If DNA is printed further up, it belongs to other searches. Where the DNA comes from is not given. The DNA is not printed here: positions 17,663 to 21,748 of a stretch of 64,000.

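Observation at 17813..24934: Non-canonical pilus/secretion cluster: PilC-like platform protein with a 235-aa N-terminal extension, a prepilin peptidase, a 134-aa unknown and a 1261-aa Cys-rich secreted protein, with no secretion ATPase nearby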

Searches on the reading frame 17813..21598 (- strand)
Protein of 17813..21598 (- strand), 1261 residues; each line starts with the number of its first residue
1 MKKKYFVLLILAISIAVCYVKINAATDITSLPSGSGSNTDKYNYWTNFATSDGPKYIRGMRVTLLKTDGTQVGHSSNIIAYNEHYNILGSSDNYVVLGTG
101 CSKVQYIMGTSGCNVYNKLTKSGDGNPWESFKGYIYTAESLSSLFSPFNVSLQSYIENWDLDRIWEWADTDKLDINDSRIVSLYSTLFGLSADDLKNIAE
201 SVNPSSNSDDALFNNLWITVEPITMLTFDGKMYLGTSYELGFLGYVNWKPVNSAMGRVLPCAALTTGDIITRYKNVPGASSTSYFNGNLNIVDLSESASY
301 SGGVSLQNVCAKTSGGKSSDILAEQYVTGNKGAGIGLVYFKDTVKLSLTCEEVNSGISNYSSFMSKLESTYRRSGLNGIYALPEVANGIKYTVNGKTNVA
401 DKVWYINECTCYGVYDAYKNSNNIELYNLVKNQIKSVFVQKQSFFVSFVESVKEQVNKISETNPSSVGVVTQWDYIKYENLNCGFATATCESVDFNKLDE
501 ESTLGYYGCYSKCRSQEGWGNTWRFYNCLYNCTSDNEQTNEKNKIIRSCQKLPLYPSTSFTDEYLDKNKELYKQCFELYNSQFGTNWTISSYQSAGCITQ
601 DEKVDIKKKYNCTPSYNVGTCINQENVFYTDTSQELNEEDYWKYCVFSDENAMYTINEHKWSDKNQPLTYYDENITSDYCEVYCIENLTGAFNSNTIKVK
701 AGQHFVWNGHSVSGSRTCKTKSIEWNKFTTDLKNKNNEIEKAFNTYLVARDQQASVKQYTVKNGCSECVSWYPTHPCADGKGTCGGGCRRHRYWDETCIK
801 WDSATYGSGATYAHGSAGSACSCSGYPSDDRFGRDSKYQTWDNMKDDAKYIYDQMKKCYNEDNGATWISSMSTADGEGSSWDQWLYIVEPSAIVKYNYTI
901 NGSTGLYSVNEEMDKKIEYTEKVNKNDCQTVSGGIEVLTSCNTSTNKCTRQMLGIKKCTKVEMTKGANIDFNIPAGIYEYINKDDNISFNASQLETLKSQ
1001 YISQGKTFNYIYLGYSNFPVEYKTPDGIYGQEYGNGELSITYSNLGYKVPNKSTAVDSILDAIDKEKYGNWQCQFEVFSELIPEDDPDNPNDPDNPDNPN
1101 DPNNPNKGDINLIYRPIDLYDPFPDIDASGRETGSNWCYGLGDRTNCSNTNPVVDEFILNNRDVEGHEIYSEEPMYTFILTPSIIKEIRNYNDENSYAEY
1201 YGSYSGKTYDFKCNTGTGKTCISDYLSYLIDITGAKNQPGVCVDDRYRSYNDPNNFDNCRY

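Call 5: search_protein_families(library=pfam, proteins=[window:17813-21598:-], max_evalue=0.01)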
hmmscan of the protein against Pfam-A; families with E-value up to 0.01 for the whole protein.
window:17813-21598:- (1261 aa): 0 families

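Call 6: search_protein_families(library=ncbifam, proteins=[window:17813-21598:-], max_evalue=0.01)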
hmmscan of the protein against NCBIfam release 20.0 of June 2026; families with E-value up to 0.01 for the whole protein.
window:17813-21598:- (1261 aa): 0 families

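Call 12: find_homologous_proteins(query=window:17813-21598:-, max_evalue=0.001)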
Query window:17813-21598:- (1261 aa): 23 proteins with E <= 0.001 among 8000 candidates.
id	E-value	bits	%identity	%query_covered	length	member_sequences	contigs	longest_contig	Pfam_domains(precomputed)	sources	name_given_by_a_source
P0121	0.0e+0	2957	100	100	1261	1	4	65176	-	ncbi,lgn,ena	-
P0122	0.0e+0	2874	97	100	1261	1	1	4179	-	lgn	-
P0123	0.0e+0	2467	85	100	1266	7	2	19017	-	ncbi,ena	-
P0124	0.0e+0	1679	59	100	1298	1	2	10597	-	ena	-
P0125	0.0e+0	1573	57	100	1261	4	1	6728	-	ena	-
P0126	0.0e+0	1546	57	100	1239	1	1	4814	-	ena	-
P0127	0.0e+0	1515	50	100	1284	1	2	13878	-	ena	-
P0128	0.0e+0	1494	52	100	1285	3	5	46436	-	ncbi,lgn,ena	-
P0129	0.0e+0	1364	52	100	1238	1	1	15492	-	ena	-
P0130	0.0e+0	1135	44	58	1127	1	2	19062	-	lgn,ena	-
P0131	0.0e+0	1131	44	58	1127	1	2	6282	-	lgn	-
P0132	0.0e+0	1031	40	61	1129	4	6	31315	-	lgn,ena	-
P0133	2.7e-292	991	41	53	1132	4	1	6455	-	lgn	-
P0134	1.0e-291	989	42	58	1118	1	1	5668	-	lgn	-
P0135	1.1e-286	972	40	53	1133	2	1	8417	-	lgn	-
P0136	4.7e-279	947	39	59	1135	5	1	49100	-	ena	-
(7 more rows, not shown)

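Call 13: find_encoding_contigs(protein=P0128, flank=10000, max_places=2)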
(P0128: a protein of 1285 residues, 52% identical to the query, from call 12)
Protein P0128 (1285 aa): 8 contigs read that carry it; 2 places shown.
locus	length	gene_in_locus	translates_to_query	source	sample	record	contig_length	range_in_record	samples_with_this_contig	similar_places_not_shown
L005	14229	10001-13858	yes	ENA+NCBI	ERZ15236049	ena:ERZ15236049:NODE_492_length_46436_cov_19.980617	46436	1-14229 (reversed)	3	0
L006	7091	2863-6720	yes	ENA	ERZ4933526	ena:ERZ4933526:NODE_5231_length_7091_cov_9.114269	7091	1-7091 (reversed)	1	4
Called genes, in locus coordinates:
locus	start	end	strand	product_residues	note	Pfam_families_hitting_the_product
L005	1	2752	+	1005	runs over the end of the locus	PF12704:MacB_PCD (faint), PF02687:FtsX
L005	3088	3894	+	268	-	PF04383:KilA-N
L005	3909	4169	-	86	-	-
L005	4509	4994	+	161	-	PF15891:Nuc_deoxyri_tr2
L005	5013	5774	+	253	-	PF00072:Response_reg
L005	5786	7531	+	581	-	PF07963:N_methyl (weak)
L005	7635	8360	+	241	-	PF22435:MRM3-like_sub_bind, PF00588:SpoU_methylase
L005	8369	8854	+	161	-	PF01782:RimM, PF24986:PRC_RimM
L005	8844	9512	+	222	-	PF01746:tRNA_m1G_MT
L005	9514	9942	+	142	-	-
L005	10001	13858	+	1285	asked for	-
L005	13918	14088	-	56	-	PF00830:Ribosomal_L28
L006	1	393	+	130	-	?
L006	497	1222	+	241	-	PF22435:MRM3-like_sub_bind, PF00588:SpoU_methylase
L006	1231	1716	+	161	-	PF01782:RimM, PF24986:PRC_RimM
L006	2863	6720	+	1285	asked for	-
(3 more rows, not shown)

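Call 14: find_encoding_contigs(protein=P0136, flank=10000, max_places=2)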
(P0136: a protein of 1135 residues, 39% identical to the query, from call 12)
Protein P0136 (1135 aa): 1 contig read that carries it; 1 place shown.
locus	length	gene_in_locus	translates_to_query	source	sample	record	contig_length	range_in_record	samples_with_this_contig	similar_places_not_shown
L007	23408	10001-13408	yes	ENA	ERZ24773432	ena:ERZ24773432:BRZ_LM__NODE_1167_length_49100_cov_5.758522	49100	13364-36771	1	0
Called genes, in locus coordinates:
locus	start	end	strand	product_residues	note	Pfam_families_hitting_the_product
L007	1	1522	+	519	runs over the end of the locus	PF01943:Polysacc_synt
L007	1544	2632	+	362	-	PF01757:Acyl_transf_3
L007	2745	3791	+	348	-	PF14897:EpsG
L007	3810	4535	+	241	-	PF05704:Caps_synth, PF12919:TcdA_TcdB (faint), PF04488:Gly_transf_sug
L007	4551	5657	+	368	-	PF13439:Glyco_transf_4 (weak), PF00534:Glycos_transf_1, PF13692:Glyco_trans_1_4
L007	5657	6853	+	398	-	PF00534:Glycos_transf_1, PF13692:Glyco_trans_1_4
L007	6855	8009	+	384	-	PF00534:Glycos_transf_1, PF13692:Glyco_trans_1_4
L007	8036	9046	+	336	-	PF11258:DUF3048, PF17479:DUF3048_C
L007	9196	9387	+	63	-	PF13192:Thioredoxin_3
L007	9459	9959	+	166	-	PF06210:DUF1003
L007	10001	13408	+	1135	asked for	-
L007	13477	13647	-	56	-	PF00830:Ribosomal_L28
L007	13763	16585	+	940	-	PF02811:PHP, PF07733:DNA_pol3_alpha, PF17657:DNA_pol3_finger, PF14579:HHH_6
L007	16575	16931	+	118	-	PF07963:N_methyl (weak)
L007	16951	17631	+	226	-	PF02674:Colicin_V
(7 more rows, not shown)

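Call 24: search_protein_families(library=pfam, proteins=[L005:9514-9942:+, L005:5786-7531:+], max_evalue=0.01)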
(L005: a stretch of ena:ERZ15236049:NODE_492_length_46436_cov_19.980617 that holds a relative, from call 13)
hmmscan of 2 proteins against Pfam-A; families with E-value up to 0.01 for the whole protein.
L005:9514-9942:+ (142 aa): 0 families

L005:5786-7531:+ (581 aa): 2 families
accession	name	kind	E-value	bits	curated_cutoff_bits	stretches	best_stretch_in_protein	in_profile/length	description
PF07963.17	N_methyl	-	5.5e-06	26.2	21.2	1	5-27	4-26/27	Prokaryotic N-terminal methylation motif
PF19789.6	DUF6273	-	0.0022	18.3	23.5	0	514-563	121-171/172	Domain of unknown function (DUF6273)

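Call 25: find_encoding_contigs(protein=P0121, flank=2000, max_places=6)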
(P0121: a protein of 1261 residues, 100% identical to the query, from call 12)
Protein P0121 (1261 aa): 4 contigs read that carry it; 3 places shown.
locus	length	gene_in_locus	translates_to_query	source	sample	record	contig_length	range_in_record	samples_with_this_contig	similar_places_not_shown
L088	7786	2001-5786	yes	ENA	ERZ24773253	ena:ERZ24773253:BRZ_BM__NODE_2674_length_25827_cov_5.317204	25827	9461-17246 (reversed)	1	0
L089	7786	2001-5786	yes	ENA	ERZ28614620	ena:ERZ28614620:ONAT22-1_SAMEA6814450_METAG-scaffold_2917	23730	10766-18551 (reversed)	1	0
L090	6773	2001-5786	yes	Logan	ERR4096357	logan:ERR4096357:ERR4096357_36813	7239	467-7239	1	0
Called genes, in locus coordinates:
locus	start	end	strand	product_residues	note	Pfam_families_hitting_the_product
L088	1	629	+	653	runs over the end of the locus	PF00482:T2SSF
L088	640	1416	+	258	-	PF06750:A24_N_bact, PF01478:Peptidase_A24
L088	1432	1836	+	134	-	-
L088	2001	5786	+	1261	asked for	-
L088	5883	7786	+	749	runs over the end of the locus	PF00122:E1-E2_ATPase, PF00702:Hydrolase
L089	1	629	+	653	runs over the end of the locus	PF00482:T2SSF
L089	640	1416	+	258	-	PF06750:A24_N_bact, PF01478:Peptidase_A24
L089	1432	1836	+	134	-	-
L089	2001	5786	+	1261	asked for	-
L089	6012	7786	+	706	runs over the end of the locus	PF00122:E1-E2_ATPase, PF00702:Hydrolase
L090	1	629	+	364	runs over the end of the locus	?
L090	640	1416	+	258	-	PF06750:A24_N_bact, PF01478:Peptidase_A24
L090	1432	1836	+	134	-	-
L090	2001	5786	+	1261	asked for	-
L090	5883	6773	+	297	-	?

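Call 37: search_protein_families(library=phrogs, proteins=[window:17813-21598:-], max_evalue=0.01)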
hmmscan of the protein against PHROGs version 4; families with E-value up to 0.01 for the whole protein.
window:17813-21598:- (1261 aa): 0 families
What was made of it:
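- Checked: The 134-aa and 1261-aa proteins match nothing in Pfam, NCBIfam or PHROGs (calls 5, 6, 37).
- Tried and rejected: Pfam, NCBIfam and PHROGs on the 134-aa and 1261-aa proteins gave nothing (calls 5, 6, 37).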

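Call 38: search_solved_structures(query=window:17813-21598:-, max_evalue=1)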
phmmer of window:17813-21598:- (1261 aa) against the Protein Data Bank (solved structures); distinct sequences matched with E-value up to 1: 1.
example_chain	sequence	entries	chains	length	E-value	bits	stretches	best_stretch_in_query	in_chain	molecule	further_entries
6wce_A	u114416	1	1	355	0.26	11.9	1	906-999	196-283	Pyridoxal-5-phosphate binding protein A (P5PA)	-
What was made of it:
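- Tried and rejected: A PDB sequence search of the 1261-aa protein found nothing below E 0.26 (call 38).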

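Call 54: predict_structure(alignment_id=A3)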
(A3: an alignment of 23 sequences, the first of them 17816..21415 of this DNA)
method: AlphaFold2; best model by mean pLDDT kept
length: 1200 residues; sequences in the alignment: 23
mean_pLDDT: 55.8   pTM: 0.34
mean pLDDT of the five models: 55.8, 53.5, 53.0, 49.4, 49.0
residues with pLDDT >= 90: 39; 70-90: 406; 50-70: 212; < 50: 543
segments of 3 or more residues with pLDDT < 50: 143-145, 184-211, 217-272, 353-399, 401-430, 535-607, 630-648, 717-722, 802-817, 915-959, 963-972, 998-1200
pLDDT, mean of each block of 10 residues (from residue 1): 79 81 68 75 64 75 69 82 84 73 70 79 89 77 54 77 64 70 43 36 43 50 42 34 43 36 34 62 67 77 73 69 78 70 65 45 33 37 43 45 34 31 33 74 65 66 72 71 80 57 67 80 71 42 26 27 27 29 31 24 42 76 64 29 37 74 86 92 93 87 77 50 58 85 89 88 75 88 86 77 43 47 71 64 60 79 77 87 86 80 78 49 28 43 33 35 44 58 65 54 33 23 27 30 26 23 24 27 31 38 28 26 37 33 34 31 42 33 27 28
secondary structure, 60 per line:
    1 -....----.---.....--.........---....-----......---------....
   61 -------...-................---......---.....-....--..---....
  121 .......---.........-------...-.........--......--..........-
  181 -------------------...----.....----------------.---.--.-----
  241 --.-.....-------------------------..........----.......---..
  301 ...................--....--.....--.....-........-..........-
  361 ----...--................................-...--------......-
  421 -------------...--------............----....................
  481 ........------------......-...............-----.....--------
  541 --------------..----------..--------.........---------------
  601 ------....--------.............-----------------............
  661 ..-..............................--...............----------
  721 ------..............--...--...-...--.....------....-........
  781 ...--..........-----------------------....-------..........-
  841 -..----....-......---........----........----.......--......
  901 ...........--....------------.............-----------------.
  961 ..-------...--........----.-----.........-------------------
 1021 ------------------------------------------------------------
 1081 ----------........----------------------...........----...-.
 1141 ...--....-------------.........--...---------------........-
elements in order (helices of 4 or more, strands of 3 or more residues): E2-5 E14-18 H21-29 E33-36 H42-47 E57-60 E72-76 H77-87 H91-96 H100-104 H106-109 H117-127 H131-139 H151-154 E155-159 E162-167 E170-175 H176-179 H207-211 H245-249 E275-278 H279-282 H289-295 H299-319 H322-325 E328-332 E335-339 H341-348 H350-359 H370-401 H414-419 H445-456 H461-488 H501-506 H508-522 H528-532 H577-585 E607-610 E619-631 E649-662 H664-693 E696-710 E727-740 E743-745 E752-754 E757-761 H768-771 H773-783 H786-795 H819-822 E830-839 E848-851 E853-858 E862-869 E874-881 E886-892 E895-911 H914-917 H930-942 E960-962 E975-982 H994-1001 H1091-1098 H1121-1131 E1140-1143 E1146-1149 H1163-1171 H1192-1199

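Call 57: fold_search(model_id=the predicted structure, library=pdb)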
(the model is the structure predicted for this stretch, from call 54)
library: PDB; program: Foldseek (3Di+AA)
matches with E <= 10: 258; with E <= 0.001: 0
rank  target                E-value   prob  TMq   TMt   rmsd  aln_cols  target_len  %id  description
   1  8a1d_A                4.6e-02  0.04  0.04  0.07  47.3       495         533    7  Structure of murine perforin-2 (Mpeg1) pore in ring form (released 2022-07-20)
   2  6n4v_A                2.0e-01  0.06  0.04  0.12  37.4       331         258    8  CryoEM structure of Leviviridae PP7 WT coat protein dimer capsid (PP7PP7-WT) (released 2019-04-03)
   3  6sb1_B                2.5e-01  0.06  0.04  0.13  19.0       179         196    9  Crystal structure of murine perforin-2 P2 domain crystal form 1 (released 2020-02-05)
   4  4u7u_K                2.6e-01  0.08  0.03  0.09  23.0       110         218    8  Crystal structure of RNA-guided immune Cascade complex from E.coli (released 2014-08-27)
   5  4v7q_BX               3.6e-01  0.03  0.04  0.06  53.9       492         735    7  Atomic model of an infectious rotavirus particle (released 2014-07-09)
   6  6sb3_A                4.2e-01  0.03  0.04  0.07  33.4       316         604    6  CryoEM structure of murine perforin-2 ectodomain in a pre-pore form (released 2020-02-05)
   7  6sb1_A                4.4e-01  0.04  0.04  0.12  19.1       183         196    6  Crystal structure of murine perforin-2 P2 domain crystal form 1 (released 2020-02-05)
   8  6t4q_SU               4.8e-01  0.08  0.03  0.21  18.3       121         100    9  Structure of yeast 80S ribosome stalled on the CGA-CCG inhibitory codon combination. (released 2019-12-25)
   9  4uje_BU               4.8e-01  0.03  0.03  0.12  19.3       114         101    9  Regulation of the mammalian elongation cycle by 40S subunit rolling: a eukaryotic-specific ribosome rearrangement (released 2014-07-16)
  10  4p24_A                4.8e-01  0.02  0.03  0.08  33.2       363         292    7  pore forming toxin (released 2015-03-11)
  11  6sb4_D                5.6e-01  0.04  0.04  0.13  19.0       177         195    6  Crystal structure of murine perforin-2 P2 domain crystal form 2 (released 2020-02-05)
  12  6fai_U                5.6e-01  0.02  0.02  0.13  16.5       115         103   12  Structure of a eukaryotic cytoplasmic pre-40S ribosomal subunit (released 2018-02-28)
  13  8qtz_X                5.6e-01  0.02  0.04  0.05  40.0       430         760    8  Cryo-EM reconstruction of VP5*/VP8* assembly from SA11 Rotavirus Tripsinized Triple Layered Particle (released 2024-09-25)
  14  8q7z_At               6.2e-01  0.10  0.03  0.25  15.9       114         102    8  Structure of the G. gallus 80S non-rotated ribosome (released 2024-08-28)
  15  5ndv_D0               6.2e-01  0.02  0.03  0.13  17.5       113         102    8  Crystal structure of Paromomycin bound to the yeast 80S ribosome (released 2017-12-13)
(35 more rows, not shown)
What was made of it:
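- Tried and rejected: Foldseek against the PDB found nothing below E 0.04 (calls 54, 57).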
